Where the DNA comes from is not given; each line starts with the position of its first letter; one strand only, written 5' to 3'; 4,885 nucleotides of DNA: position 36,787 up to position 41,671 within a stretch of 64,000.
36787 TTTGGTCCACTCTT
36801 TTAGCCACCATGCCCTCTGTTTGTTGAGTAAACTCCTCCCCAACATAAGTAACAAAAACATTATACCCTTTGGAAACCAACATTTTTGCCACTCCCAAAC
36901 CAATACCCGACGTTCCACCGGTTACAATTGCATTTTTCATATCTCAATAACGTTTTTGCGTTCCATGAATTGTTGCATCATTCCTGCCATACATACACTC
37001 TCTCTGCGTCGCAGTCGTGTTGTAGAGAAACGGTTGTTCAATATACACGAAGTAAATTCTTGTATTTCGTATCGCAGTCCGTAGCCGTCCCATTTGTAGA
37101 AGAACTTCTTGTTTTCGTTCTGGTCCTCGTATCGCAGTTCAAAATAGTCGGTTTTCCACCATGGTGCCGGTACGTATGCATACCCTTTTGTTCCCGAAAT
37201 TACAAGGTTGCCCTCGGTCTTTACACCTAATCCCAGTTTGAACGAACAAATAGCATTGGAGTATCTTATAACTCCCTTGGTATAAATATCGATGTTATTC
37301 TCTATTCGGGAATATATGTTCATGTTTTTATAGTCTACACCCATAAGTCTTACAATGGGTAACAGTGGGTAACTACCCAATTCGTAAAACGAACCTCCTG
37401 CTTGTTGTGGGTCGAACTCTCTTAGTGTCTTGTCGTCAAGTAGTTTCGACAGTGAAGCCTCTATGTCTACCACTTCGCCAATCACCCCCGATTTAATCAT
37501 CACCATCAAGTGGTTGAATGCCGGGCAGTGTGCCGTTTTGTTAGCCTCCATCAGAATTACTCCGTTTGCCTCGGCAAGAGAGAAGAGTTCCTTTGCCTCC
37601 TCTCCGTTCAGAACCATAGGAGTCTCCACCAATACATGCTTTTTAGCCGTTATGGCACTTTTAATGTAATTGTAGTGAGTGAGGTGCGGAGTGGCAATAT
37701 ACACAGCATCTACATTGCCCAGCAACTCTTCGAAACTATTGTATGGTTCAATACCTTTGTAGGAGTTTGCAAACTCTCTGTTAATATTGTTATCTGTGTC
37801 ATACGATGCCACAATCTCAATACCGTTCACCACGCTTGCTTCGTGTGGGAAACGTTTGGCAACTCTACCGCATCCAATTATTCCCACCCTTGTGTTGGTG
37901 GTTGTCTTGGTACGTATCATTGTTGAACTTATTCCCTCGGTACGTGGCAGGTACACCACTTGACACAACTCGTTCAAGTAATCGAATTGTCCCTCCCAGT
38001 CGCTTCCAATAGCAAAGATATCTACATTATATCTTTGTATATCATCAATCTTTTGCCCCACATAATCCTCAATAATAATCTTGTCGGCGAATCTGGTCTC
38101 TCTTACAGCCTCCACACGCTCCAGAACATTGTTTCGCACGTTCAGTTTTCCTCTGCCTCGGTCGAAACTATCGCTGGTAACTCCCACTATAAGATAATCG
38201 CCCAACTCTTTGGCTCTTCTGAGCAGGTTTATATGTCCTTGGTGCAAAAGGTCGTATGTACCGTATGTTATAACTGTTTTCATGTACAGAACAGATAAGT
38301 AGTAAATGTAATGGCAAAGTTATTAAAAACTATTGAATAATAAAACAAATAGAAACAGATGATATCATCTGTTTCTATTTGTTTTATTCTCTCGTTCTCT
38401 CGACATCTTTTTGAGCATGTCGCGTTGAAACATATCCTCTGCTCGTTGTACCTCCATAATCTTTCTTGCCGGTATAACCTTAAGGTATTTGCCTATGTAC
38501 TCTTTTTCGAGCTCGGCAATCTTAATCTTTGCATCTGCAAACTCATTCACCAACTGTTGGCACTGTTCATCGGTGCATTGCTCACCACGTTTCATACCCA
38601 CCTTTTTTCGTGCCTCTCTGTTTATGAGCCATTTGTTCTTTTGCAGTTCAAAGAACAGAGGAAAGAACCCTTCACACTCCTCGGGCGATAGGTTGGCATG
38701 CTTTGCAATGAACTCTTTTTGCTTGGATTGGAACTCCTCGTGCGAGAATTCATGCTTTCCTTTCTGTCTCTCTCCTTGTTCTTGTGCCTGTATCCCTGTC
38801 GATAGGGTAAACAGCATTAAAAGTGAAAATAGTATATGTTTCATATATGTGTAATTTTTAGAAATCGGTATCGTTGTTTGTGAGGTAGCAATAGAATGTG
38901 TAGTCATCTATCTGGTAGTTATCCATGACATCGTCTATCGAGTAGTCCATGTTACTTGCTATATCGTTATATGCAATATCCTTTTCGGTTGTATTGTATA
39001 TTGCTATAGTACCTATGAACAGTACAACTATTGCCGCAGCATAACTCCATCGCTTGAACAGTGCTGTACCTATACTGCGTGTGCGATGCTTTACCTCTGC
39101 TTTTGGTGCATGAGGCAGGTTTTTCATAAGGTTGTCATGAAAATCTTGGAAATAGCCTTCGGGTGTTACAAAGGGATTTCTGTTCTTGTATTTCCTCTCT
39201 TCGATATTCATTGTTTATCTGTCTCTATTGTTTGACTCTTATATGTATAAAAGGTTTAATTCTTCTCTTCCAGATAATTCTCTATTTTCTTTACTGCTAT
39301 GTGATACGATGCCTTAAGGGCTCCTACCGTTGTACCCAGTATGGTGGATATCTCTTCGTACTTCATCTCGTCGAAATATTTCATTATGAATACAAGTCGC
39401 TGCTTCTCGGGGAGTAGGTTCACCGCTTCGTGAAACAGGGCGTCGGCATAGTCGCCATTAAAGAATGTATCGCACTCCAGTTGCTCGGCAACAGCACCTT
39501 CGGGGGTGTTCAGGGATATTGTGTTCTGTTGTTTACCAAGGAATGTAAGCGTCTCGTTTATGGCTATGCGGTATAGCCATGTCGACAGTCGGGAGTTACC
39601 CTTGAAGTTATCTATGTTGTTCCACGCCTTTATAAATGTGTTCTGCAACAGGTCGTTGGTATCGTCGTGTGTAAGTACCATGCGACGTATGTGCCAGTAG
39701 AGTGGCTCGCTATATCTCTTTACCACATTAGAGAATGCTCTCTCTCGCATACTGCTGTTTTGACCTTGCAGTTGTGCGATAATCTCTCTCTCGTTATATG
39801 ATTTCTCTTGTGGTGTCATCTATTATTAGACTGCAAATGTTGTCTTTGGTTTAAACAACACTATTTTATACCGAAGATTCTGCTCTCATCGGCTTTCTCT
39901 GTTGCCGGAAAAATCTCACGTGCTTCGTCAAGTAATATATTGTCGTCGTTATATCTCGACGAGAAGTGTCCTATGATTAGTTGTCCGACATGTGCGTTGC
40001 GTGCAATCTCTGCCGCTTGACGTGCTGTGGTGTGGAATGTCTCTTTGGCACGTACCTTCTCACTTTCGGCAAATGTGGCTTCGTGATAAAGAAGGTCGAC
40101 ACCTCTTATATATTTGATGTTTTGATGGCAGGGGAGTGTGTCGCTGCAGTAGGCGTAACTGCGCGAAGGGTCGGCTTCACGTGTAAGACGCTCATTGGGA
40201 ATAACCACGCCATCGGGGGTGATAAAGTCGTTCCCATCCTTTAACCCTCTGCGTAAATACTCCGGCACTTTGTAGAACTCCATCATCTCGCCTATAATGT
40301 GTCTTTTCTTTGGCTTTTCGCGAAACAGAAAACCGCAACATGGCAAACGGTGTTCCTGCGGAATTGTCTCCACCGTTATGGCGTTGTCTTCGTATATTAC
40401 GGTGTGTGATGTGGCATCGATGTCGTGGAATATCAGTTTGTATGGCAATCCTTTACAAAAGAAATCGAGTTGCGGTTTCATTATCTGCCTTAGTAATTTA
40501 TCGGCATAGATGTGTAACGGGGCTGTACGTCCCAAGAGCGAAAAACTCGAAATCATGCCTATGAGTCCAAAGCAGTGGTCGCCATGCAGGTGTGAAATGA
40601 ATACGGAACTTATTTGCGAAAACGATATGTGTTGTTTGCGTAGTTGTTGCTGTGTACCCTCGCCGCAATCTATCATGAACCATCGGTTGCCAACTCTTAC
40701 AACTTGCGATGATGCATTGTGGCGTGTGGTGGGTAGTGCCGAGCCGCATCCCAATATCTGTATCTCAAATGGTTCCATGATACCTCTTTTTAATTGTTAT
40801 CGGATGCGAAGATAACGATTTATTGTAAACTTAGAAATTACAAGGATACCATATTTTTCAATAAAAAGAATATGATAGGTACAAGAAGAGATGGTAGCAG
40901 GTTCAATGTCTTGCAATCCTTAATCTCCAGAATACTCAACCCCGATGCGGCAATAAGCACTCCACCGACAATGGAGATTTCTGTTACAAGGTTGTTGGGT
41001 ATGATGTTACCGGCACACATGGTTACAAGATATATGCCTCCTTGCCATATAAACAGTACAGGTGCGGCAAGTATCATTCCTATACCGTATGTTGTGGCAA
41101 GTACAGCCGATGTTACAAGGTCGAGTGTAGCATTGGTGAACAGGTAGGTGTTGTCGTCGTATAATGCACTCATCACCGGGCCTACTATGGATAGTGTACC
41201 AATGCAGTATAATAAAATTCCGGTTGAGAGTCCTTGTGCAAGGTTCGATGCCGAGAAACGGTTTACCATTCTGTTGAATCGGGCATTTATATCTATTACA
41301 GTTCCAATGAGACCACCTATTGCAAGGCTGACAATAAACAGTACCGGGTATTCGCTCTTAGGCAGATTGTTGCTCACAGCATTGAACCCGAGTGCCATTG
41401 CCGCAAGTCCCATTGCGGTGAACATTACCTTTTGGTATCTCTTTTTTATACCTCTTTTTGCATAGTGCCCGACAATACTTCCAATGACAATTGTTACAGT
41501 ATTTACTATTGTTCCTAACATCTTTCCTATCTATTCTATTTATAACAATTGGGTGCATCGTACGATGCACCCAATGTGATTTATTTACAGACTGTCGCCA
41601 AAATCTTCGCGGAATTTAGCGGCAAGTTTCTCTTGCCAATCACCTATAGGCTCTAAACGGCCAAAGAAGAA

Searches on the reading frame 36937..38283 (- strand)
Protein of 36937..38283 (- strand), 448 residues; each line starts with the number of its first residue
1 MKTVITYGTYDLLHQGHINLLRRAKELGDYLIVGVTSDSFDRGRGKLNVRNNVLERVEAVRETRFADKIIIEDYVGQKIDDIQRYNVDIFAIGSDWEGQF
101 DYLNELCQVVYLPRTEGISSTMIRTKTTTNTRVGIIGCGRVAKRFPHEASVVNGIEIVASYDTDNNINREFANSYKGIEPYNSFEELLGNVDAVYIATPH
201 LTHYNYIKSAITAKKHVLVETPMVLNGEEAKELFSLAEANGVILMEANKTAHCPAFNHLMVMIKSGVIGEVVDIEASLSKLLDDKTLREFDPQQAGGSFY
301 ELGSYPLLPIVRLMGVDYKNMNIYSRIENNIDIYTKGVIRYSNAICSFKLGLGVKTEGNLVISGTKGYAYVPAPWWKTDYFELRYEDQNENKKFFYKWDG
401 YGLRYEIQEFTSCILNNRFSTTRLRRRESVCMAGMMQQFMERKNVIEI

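Call 40: search_protein_families(library=pfam, proteins=[window:36937-38283:-], max_evalue=0.001)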
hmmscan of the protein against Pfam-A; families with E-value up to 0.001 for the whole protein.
window:36937-38283:- (448 aa): 5 families
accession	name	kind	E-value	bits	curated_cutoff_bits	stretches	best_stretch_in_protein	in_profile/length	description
PF01408.29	GFO_IDH_MocA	-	1.7e-23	84.1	24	1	132-246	2-118/120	Oxidoreductase family, NAD-binding Rossmann fold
PF01467.32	CTP_transf_like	-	2.4e-19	70.3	21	1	5-125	1-132/133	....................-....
PF22725.1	GFO_IDH_MocA_C3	-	1.4e-07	32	27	1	260-369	5-123/124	GFO/IDH/MocA C-terminal domain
PF02826.25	2-Hacid_dh_C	-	6.2e-05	22.9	25.1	1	122-201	28-102/178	D-isomer specific 2-hydroxyacid dehydrogenase, NAD binding domain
PF21194.3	TadZ-like_ARD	-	0.00035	21.3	27.4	1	50-121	11-84/108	TadZ-like, receiver domain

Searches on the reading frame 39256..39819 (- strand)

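Call 5: search_protein_families(library=pfam, proteins=[window:39256-39819:-], max_evalue=0.01)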
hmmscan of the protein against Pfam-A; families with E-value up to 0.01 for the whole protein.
window:39256-39819:- (187 aa): 3 families
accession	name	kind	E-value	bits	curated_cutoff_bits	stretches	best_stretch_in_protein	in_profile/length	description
PF08281.18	Sigma70_r4_2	-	6.3e-14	51.8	25.7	1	128-179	3-54/54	Sigma-70, region 4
PF04542.20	Sigma70_r2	-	9.4e-14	51.4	24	1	33-99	2-70/71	Sigma-70 region 2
PF04545.22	Sigma70_r4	-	6.2e-06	26.1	24.1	1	135-179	4-48/50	Sigma-70, region 4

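Call 6: search_protein_families(library=phrogs, proteins=[window:39256-39819:-], max_evalue=0.01)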
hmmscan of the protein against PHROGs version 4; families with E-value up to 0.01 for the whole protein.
window:39256-39819:- (187 aa): 6 families
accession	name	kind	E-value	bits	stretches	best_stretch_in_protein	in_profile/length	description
phrog_1740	-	transcription regulation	2.8e-25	89.8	1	3-186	34-219/567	RNA polymerase sigma factor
phrog_351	-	transcription regulation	1.2e-06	28.4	1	5-185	485-728/928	RNA polymerase sigma factor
phrog_36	-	transcription regulation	1.2e-05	26.1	1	131-186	135-190/220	transcriptional regulator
phrog_1190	-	transcription regulation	1.7e-05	25.6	1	130-186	106-162/167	RNA polymerase sigma factor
phrog_3512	-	transcription regulation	0.00067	20.8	0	136-185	66-115/130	sigma factor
phrog_11138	-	unknown function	0.0074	17.6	0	116-184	72-140/142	-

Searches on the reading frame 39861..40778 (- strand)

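Call 5: search_protein_families(library=pfam, proteins=[window:39861-40778:-], max_evalue=0.01)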
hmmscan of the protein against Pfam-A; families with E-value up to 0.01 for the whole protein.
window:39861-40778:- (305 aa): 4 families
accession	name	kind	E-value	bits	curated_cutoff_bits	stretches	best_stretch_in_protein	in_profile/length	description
PF12706.13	Lactamase_B_2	-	4.9e-20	72.4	27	2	32-167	1-145/200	Beta-lactamase superfamily domain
PF00753.33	Lactamase_B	-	1.4e-08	35.4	22.7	1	21-79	5-67/196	Metallo-beta-lactamase superfamily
PF13691.12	Lactamase_B_4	-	3.2e-06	27.1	27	1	26-66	16-58/63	tRNase Z endonuclease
PF23023.1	Anti-Pycsar_Apyc1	-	9.8e-06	25.6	50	1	5-75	4-73/250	Anti-Pycsar protein Apyc1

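Call 6: search_protein_families(library=phrogs, proteins=[window:39861-40778:-], max_evalue=0.01)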
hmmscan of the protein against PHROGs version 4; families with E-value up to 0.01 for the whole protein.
window:39861-40778:- (305 aa): 1 family
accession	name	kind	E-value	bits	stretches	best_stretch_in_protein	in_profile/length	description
phrog_392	-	other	2.7e-19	70.8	1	2-159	4-142/348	metal-dependent hydrolase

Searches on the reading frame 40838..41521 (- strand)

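Call 5: search_protein_families(library=pfam, proteins=[window:40838-41521:-], max_evalue=0.01)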
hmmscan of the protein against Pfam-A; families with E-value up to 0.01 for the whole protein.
window:40838-41521:- (227 aa): 1 family
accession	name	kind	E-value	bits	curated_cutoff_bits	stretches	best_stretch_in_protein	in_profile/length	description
PF04474.17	DUF554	-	9.4e-65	218.6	25.1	1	2-219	1-219/220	Protein of unknown function (DUF554)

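Call 6: search_protein_families(library=phrogs, proteins=[window:40838-41521:-], max_evalue=0.01)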
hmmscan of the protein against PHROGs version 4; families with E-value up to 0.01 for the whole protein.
window:40838-41521:- (227 aa): 0 families
